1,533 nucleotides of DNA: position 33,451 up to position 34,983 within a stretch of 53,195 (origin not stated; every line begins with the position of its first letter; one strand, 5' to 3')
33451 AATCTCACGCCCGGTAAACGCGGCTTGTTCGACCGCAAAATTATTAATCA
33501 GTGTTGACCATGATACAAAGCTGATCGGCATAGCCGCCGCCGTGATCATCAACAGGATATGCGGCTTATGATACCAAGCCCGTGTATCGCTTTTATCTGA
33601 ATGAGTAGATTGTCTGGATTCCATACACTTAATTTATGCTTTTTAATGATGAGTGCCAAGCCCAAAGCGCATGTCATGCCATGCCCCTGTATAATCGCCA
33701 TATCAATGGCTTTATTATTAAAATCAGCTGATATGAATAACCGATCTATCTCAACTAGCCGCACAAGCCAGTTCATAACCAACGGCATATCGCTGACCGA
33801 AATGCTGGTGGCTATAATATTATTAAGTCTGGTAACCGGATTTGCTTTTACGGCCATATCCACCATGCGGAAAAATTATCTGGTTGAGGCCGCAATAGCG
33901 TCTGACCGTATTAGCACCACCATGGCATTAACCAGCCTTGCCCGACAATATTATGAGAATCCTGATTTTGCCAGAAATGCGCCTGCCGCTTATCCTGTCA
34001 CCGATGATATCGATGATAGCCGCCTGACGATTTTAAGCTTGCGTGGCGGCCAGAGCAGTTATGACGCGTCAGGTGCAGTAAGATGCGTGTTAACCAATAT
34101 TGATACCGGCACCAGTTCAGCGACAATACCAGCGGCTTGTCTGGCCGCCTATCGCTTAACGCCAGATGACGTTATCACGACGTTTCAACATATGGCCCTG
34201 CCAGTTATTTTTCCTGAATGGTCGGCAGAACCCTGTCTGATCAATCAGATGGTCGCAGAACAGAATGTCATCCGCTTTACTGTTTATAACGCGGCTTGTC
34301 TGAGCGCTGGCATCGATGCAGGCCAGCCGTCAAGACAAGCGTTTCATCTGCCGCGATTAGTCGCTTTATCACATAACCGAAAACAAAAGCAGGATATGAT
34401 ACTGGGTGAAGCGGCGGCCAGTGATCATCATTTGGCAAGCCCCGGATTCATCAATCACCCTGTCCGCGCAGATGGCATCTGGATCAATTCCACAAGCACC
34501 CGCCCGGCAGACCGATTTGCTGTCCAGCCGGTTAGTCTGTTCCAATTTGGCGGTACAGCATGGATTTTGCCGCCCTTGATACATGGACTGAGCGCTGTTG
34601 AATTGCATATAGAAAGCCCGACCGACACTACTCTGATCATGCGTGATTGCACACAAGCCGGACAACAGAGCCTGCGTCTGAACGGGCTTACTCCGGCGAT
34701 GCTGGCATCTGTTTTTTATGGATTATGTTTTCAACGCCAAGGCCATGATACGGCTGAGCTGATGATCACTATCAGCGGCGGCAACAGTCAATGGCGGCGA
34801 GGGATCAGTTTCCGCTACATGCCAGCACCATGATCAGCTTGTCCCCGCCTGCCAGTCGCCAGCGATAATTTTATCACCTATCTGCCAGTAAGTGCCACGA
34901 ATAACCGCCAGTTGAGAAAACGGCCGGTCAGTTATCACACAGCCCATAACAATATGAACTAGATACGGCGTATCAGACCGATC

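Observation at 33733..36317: Orphan cluster of three pilin/pseudopilin-like proteins with no assembly machinery nearby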

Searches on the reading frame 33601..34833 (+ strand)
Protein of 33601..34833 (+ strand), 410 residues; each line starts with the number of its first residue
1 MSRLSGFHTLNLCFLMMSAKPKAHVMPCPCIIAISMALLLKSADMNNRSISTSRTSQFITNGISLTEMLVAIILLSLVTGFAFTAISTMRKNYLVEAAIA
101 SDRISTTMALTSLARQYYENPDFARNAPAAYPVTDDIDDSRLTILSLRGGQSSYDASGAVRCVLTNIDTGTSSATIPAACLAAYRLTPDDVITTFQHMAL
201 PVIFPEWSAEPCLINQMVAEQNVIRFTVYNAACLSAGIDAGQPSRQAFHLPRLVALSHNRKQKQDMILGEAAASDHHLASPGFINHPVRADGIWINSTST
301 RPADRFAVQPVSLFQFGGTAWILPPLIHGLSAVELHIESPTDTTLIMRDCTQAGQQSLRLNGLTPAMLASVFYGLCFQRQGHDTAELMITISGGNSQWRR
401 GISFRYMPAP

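Call 3: search_protein_families(library=pfam, proteins=[window:33601-34833:+], max_evalue=10)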
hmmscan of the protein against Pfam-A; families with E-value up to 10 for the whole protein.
window:33601-34833:+ (410 aa): 3 families
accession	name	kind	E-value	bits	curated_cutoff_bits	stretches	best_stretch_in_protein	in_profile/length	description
PF07963.17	N_methyl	-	0.03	14.4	21.2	1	61-83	5-27/27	Prokaryotic N-terminal methylation motif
PF13179.11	DUF4006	-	0.081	13.3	22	1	60-90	10-39/64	Family of unknown function (DUF4006)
PF18926.5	DUF5676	-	2.6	9.4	27.6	1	169-211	9-52/82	2TM family of unknown function (DUF5676)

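Call 4: search_protein_families(library=ncbifam, proteins=[window:33601-34833:+], max_evalue=10)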
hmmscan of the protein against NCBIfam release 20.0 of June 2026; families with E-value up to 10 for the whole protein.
window:33601-34833:+ (410 aa): 1 family
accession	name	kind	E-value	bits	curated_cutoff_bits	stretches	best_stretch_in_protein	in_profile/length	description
NF041013.1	T4P_ComGE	equivalog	0.0048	17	49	1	61-92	4-35/83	competence type IV pilus minor pilin ComGE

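Call 10: list_cluster_members(proteins=[window:33601-34830:+, window:33733-34830:+, window:33706-34830:+, window:34837-35481:-, window:34837-35439:-, window:35487-36314:+, window:35496-36314:+, window:36396-37403:+, window:37462-38952:-, window:32341-33624:-])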
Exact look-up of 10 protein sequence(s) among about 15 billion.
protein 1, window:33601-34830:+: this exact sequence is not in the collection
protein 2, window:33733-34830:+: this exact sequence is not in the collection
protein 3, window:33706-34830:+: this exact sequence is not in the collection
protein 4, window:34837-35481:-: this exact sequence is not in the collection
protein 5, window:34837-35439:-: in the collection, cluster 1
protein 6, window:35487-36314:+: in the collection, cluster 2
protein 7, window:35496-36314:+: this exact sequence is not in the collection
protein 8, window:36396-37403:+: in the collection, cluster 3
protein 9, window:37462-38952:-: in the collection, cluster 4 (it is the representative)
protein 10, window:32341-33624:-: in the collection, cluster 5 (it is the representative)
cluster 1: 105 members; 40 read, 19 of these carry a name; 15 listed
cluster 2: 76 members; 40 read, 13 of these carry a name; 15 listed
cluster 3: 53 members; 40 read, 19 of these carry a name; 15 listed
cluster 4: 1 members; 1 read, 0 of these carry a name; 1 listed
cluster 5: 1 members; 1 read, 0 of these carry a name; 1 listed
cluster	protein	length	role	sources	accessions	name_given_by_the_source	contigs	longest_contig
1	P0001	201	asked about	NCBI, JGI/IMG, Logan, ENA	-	-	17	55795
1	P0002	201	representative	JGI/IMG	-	hypothetical protein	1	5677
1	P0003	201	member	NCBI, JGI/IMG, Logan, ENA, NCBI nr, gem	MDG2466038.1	MAG: hypothetical protein P8N97_02355 [Alphaproteobacteria bacterium] | hypothetical protein | hypothetical protein [Alphaproteobacteria bacterium]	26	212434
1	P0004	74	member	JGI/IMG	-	-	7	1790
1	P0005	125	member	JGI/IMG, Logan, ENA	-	hypothetical protein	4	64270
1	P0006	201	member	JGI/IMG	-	hypothetical protein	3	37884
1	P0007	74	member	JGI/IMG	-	hypothetical protein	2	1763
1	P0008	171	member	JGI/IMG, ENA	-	-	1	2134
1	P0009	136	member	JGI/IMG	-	hypothetical protein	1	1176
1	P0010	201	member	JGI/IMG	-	hypothetical protein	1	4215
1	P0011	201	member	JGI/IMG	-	hypothetical protein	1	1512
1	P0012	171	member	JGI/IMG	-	hypothetical protein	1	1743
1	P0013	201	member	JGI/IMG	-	hypothetical protein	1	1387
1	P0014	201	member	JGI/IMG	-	hypothetical protein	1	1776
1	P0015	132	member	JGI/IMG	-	hypothetical protein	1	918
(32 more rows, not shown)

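Call 11: find_homologous_proteins(query=window:33733-34830:+, max_evalue=0.001)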
Query window:33733-34830:+ (366 aa): 10 proteins with E <= 0.001 among 4182 candidates.
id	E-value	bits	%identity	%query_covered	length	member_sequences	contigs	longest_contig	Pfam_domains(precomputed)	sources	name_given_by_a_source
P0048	2.4e-240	814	99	100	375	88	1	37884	-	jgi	jgi:hypothetical protein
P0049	1.4e-227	773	95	100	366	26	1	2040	-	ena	-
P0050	1.6e-227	772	95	100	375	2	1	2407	-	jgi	jgi:hypothetical protein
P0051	1.2e-219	746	91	100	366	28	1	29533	-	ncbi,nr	ncbi:MAG: hypothetical protein HOI92_09510 [Alphaproteobacteria bacterium]|nr:hypothetical protein [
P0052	7.1e-171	586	70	100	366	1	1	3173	-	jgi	jgi:hypothetical protein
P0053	6.4e-168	576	71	96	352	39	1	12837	-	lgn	-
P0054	5.1e-126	439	56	98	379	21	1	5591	-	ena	-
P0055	2.9e-123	430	55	98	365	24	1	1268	-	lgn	-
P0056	4.3e-67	245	39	95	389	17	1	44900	PF07963.18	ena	-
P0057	2.2e-45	173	96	26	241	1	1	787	-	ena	-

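Call 12: find_encoding_contigs(protein=P0056, flank=10000, max_places=3)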
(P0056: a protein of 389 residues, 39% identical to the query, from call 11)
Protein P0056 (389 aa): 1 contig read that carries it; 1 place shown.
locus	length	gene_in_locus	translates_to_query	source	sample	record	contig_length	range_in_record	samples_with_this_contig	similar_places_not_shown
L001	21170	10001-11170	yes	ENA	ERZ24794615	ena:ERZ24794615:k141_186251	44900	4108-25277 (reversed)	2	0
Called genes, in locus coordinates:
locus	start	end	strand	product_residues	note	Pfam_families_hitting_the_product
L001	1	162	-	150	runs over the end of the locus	PF06073:DUF934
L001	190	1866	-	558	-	PF03460:NIR_SIR_ferr, PF01077:NIR_SIR, PF03460:NIR_SIR_ferr, PF01077:NIR_SIR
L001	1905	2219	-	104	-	PF11011:DUF2849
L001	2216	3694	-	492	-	PF13241:NAD_binding_7, PF10414:CysG_dimeriser (weak), PF00590:TP_methylase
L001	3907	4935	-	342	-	PF00753:Lactamase_B, PF21221:B_lactamase-like_C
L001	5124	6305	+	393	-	PF00108:Thiolase_N, PF02803:Thiolase_C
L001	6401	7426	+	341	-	PF02615:Ldh_2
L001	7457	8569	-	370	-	PF01266:DAO, PF13450:NAD_binding_8 (weak)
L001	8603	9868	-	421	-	PF07690:MFS_1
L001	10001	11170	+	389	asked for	PF07963:N_methyl (weak)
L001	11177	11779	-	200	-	-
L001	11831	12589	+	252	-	PF07963:N_methyl (weak)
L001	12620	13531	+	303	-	-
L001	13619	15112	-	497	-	PF00171:Aldedh, PF05893:LuxC (weak)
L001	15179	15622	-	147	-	PF13404:HTH_AsnC-type, PF13412:HTH_24, PF01037:AsnC_trans_reg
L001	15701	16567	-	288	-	PF13641:Glyco_tranf_2_3 (weak), PF00535:Glycos_transf_2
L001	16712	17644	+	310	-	-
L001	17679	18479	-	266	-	PF22435:MRM3-like_sub_bind, PF08032:SpoU_sub_bind (weak), PF00588:SpoU_methylase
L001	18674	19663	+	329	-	PF01965:DJ-1_PfpI, PF12833:HTH_18, PF00165:HTH_AraC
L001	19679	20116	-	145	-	PF02657:SufE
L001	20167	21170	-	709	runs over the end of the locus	PF01642:MM_CoA_mutase, PF02310:B12-binding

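Call 13: find_encoding_contigs(protein=P0053, flank=10000, max_places=3)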
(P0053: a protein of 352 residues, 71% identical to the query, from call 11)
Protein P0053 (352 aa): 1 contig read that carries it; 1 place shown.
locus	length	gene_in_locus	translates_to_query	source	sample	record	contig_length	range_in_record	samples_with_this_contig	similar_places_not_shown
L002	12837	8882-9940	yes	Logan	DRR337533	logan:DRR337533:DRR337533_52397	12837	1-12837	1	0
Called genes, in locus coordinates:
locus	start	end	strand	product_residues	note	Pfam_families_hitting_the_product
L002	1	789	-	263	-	?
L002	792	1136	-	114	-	PF11011:DUF2849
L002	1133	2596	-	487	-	PF13241:NAD_binding_7, PF00590:TP_methylase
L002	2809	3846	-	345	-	PF00753:Lactamase_B, PF19583:ODP (faint), PF21221:B_lactamase-like_C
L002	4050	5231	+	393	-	PF00108:Thiolase_N, PF00109:ketoacyl-synt (weak), PF02803:Thiolase_C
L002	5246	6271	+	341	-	PF02615:Ldh_2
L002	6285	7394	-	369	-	PF01266:DAO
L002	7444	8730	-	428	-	PF07690:MFS_1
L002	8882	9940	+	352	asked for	-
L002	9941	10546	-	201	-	-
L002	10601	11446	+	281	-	-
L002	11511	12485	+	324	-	-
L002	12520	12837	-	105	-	?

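Call 18: find_related_loci(query=A1, collection=genome_contigs, flank=10000)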
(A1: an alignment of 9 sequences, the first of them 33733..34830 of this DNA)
Query A1 (366 aa) in genome_contigs; peptide patterns used: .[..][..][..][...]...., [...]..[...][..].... (x = any residue, [..] = any of these).
96 stretches matched a pattern; 10 encode a relative of the query (tblastn E <= 1e-3); 9 distinct loci.
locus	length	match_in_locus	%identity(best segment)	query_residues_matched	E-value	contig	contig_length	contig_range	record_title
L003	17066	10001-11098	91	1-366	0e+0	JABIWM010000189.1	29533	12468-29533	MAG: Alphaproteobacteria bacterium isolate SI072_bin95 k141_3264000, whole genome shotgun sequence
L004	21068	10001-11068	56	7-364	2e-135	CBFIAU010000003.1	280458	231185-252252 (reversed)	MAG: Candidatus Puniceispirillales bacterium isolate Co_bin_56_strict genome assembly, contig: Co_bin_56_strict_c3, whol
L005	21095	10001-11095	68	1-365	2e-176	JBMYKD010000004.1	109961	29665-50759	MAG: Candidatus Puniceispirillales bacterium isolate ME_XS_2109_bin_56 ME_XS_2109_bin_56_3, whole genome shotgun sequenc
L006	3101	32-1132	38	12-366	4e-69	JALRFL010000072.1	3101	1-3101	MAG: Alphaproteobacteria bacterium isolate LH.25 LH_231790, whole genome shotgun sequence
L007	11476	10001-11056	38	17-356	2e-67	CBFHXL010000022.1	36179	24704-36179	MAG: Candidatus Puniceispirillales bacterium isolate Co_bin_314_strict genome assembly, contig: Co_bin_314_strict_c22, w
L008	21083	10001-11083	40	12-360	7e-74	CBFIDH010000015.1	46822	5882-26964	MAG: Candidatus Puniceispirillales bacterium isolate Co_bin_449_indper genome assembly, contig: Co_bin_449_indper_c16, w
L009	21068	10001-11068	56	7-364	1e-133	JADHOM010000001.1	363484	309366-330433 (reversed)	MAG: Alphaproteobacteria bacterium isolate BS307-5m-G7 BS307-5m-C2, whole genome shotgun sequence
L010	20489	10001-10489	60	12-196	3e-58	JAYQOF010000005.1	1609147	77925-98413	MAG: Alphaproteobacteria bacterium isolate SD4486_NP_concoct_bins.tsv.053 contig_708_pilon, whole genome shotgun sequenc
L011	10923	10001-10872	34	2-278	1e-43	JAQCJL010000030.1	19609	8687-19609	MAG: Proteobacteria bacterium isolate casp40-mb.318 NODE_6617_length_19609_cov_0.067606, whole genome shotgun sequence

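Call 24: predict_structure(alignment_id=A1)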
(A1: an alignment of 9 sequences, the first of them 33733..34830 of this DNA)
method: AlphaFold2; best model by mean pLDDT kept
length: 366 residues; sequences in the alignment: 9
mean_pLDDT: 52.4   pTM: 0.39
mean pLDDT of the five models: 52.4, 52.0, 50.8, 50.7, 50.0
residues with pLDDT >= 90: 20; 70-90: 81; 50-70: 80; < 50: 185
segments of 3 or more residues with pLDDT < 50: 1-21, 36-117, 149-163, 195-249, 277-286
pLDDT, mean of each block of 10 residues (from residue 1): 31 35 59 48 27 24 33 34 29 27 29 48 75 63 53 40 50 72 65 49 29 27 26 27 38 77 89 56 53 83 90 86 73 91 74 65 76
secondary structure, 60 per line:
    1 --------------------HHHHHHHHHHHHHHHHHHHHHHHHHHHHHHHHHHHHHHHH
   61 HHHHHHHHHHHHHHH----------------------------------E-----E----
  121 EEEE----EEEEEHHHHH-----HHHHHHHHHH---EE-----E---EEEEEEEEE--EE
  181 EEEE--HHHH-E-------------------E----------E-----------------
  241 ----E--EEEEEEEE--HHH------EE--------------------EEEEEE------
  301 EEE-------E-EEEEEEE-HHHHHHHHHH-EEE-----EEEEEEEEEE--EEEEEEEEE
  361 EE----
elements in order: H21-75 E121-124 E129-133 H134-138 H144-153 E168-176 E179-184 H187-190 E248-255 E289-294 E301-303 E313-319 H321-330 E332-334 E340-349 E352-362

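Call 27: search_solved_structures(query=A1, max_evalue=10, show_alignments=3)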
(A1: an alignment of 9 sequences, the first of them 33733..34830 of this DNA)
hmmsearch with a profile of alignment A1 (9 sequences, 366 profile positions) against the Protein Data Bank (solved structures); distinct sequences matched with E-value up to 10: 9.
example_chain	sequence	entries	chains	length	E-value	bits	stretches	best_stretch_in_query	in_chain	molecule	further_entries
1eks_A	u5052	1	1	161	0.0038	19.2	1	239-335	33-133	MOLYBDENUM COFACTOR BIOSYNTHESIS PROTEIN C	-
4pya_A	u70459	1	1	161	0.0091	17.9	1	243-334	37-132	Molybdenum cofactor biosynthesis protein MoaC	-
1ekr_A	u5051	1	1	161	0.017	17.1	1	239-334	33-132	MOLYBDENUM COFACTOR BIOSYNTHESIS PROTEIN C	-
9n2p_B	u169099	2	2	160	0.017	17.1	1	240-334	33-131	Cyclic pyranopterin monophosphate synthase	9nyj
4pyd_A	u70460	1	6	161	0.017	17.1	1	240-334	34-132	Molybdenum cofactor biosynthesis protein MoaC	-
8zkv_A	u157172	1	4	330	0.14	14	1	168-201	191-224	L-threonine dehydratase biosynthetic IlvA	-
43cq_A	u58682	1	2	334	0.15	14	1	168-201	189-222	L-threonine dehydratase biosynthetic IlvA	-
1tdj_A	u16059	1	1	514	0.27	13.1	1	168-201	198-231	BIOSYNTHETIC THREONINE DEAMINASE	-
9d2q_A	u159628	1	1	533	0.29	13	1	168-201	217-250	L-threonine dehydratase biosynthetic IlvA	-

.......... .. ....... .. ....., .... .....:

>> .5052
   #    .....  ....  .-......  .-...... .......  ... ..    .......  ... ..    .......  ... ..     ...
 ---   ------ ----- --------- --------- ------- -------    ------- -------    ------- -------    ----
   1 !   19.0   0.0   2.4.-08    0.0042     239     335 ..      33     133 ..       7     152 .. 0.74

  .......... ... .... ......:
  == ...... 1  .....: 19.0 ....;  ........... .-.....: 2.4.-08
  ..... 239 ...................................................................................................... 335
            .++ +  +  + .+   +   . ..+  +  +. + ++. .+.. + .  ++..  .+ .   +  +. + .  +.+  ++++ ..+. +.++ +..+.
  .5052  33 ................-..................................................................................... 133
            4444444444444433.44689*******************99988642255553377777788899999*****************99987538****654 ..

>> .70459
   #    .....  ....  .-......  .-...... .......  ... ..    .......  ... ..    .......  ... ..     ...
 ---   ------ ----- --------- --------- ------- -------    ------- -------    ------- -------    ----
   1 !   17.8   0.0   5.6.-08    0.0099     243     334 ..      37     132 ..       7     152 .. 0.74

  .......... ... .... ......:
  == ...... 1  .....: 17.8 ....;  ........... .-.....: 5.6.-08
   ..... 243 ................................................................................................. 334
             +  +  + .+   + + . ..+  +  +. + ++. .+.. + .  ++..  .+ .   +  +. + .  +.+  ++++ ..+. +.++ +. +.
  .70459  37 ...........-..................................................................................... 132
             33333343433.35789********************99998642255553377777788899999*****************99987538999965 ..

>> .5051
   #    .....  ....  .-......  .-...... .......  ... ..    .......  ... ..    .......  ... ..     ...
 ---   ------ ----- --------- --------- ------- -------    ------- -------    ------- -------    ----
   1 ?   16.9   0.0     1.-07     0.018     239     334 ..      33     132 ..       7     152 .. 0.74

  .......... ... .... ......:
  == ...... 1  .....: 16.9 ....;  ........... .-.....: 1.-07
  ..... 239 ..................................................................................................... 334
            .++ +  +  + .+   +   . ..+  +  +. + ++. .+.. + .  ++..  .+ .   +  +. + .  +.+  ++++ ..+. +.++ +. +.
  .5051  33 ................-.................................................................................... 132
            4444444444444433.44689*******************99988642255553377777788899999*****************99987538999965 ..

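Call 30: fold_search(model_id=the predicted structure, library=pdb)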
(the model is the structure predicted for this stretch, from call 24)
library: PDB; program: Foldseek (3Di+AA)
matches with E <= 10: 1453; with E <= 0.001: 4
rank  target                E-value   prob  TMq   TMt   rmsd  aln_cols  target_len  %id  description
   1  9h6j_B                7.4e-05  1.00  0.20  0.17   6.1       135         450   11  Human B4GALNT1 Apo Structure (released 2025-07-16)
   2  9h6k_A                3.0e-04  1.00  0.20  0.16   6.7       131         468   12  Human B4GALNT1 in Complex with UDP-GalNac (released 2025-07-16)
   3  9h6j_A                3.2e-04  1.00  0.20  0.17   8.1       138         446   11  Human B4GALNT1 Apo Structure (released 2025-07-16)
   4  9h6l_A                7.3e-04  1.00  0.20  0.17   7.9       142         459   12  Human B4GALNT1 in Complex with UDP (released 2025-07-16)
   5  9fyn                  2.5e-03  0.96  0.12  0.07   6.7        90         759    7  Lacto-N-biosidase from Trueperella pyogenes (released 2024-10-09)
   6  6tm8                  3.0e-03  0.97  0.20  0.28  17.8       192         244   10  Crystal structure of glycoprotein D of Equine Herpesvirus Type 4 (released 2020-11-11)
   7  4yn3_A                4.5e-03  0.77  0.11  0.07   6.6        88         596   16  Crystal structure of Cucumisin complex with pro-peptide (released 2016-03-09)
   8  7tze_C                7.2e-03  0.54  0.13  0.20  11.0       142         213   13  Structure of murine LAG3 domains 1-2 (released 2022-05-11)
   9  2or8_A                1.0e-02  0.85  0.17  0.41   7.5       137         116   10  Tim-1 (released 2007-04-03)
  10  4ca4_A                1.1e-02  0.90  0.19  0.37   7.7       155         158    6  Crystal structure of FimH lectin domain with the Tyr48Ala mutation, in complex with heptyl alpha-D-mannopyrannoside (released 2014-10-29)
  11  4uid_B                1.1e-02  0.25  0.13  0.23  17.9       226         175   11  Crystal structure of the S-layer protein SbsC domains 4 and 5 (released 2016-04-13)
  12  8beg_B                1.2e-02  0.28  0.13  0.08  20.0       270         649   10  Structure of Ig-like domains from PrgB (released 2022-11-30)
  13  5fs5                  1.2e-02  0.92  0.19  0.38   7.6       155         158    6  Breaking down the wall: mutation of the tyrosine gate of the universal Escherichia coli fimbrial adhesin FimH (released 2016-11-30)
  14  4aq1_C                1.2e-02  0.41  0.16  0.10  15.2       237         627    7  Structure of the SbsB S-layer protein of Geobacillus stearothermophilus PV72p2 in complex with nanobody KB6 (released 2012-06-13)
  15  3vta_A                1.3e-02  0.95  0.12  0.08   6.4        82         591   16  Crystal Structure of cucumisin, a subtilisin-like endoprotease from Cucumis melo L (released 2012-08-08)
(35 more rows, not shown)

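Call 49: search_protein_representatives(alignment_id=A1)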
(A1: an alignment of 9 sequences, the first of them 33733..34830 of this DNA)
Query: 9 sequences, 366 profile positions. Proteins with E-value up to 0.001 (for the whole library): 22; up to 1e-10: 13; up to 1e-30: 2. The best 22 are listed.
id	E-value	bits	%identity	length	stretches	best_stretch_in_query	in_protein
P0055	3.0e-190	648.0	-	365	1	5-364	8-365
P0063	4.9e-129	446.6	-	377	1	5-362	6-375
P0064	1.8e-27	112.4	-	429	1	16-340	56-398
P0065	2.2e-26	108.8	-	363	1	18-360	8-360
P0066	4.8e-24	101.2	-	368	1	11-362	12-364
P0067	3.8e-23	98.2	-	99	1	271-364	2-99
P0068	6.4e-22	94.2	-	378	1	10-361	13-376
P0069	6.6e-18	81.0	-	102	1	7-79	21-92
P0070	1.6e-16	76.4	-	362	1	16-360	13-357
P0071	7.0e-15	71.0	-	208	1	17-214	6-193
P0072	1.6e-14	69.8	-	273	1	99-360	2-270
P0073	8.8e-13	64.1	-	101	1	10-64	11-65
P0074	2.4e-12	62.6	-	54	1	24-67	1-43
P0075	2.9e-09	52.5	-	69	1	6-45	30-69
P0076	3.1e-06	42.6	-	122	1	3-40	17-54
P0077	5.3e-06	41.8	-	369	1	18-239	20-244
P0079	1.1e-05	40.7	-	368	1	14-223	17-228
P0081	2.1e-04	36.5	-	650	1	17-213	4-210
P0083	5.6e-04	35.1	-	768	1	15-216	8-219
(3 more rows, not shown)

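Call 51: find_encoding_contigs(protein=P0065, flank=10000, max_places=3)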
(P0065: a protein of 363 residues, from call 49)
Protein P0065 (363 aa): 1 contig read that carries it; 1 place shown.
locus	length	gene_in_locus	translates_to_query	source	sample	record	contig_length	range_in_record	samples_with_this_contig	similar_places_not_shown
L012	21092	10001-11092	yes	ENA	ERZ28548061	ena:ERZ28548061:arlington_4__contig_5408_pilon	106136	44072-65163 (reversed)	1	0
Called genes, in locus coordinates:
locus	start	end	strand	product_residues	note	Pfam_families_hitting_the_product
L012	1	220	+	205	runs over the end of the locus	PF02798:GST_N, PF13417:GST_N_3, PF13409:GST_N_2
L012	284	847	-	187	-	-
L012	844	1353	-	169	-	PF00254:FKBP_C, PF00581:Rhodanese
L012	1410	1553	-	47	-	PF00254:FKBP_C (weak)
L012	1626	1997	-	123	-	PF20169:DUF6537 (weak)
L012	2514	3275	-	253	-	-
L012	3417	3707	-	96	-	-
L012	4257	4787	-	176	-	-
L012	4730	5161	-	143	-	-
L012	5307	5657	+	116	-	PF00108:Thiolase_N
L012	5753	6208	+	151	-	PF00108:Thiolase_N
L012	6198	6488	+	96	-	PF02803:Thiolase_C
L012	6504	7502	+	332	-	PF02615:Ldh_2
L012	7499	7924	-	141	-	PF01266:DAO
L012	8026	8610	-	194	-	PF01266:DAO, PF13450:NAD_binding_8 (weak)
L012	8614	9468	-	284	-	PF07690:MFS_1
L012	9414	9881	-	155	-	-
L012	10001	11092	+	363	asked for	PF07963:N_methyl (weak)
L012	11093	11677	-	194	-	-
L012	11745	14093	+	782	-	PF13385:Laminin_G_3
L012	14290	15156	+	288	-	-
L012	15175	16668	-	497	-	PF00171:Aldedh, PF05893:LuxC (weak)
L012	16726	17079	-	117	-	PF01037:AsnC_trans_reg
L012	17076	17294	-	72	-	PF13404:HTH_AsnC-type, PF13412:HTH_24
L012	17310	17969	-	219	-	PF10111:Glyco_tranf_2_2 (weak), PF00535:Glycos_transf_2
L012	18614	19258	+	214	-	PF03602:Cons_hypoth95 (weak)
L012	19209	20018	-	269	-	PF22435:MRM3-like_sub_bind, PF08032:SpoU_sub_bind, PF00588:SpoU_methylase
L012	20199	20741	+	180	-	PF01965:DJ-1_PfpI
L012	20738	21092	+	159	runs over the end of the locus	PF12833:HTH_18, PF00165:HTH_AraC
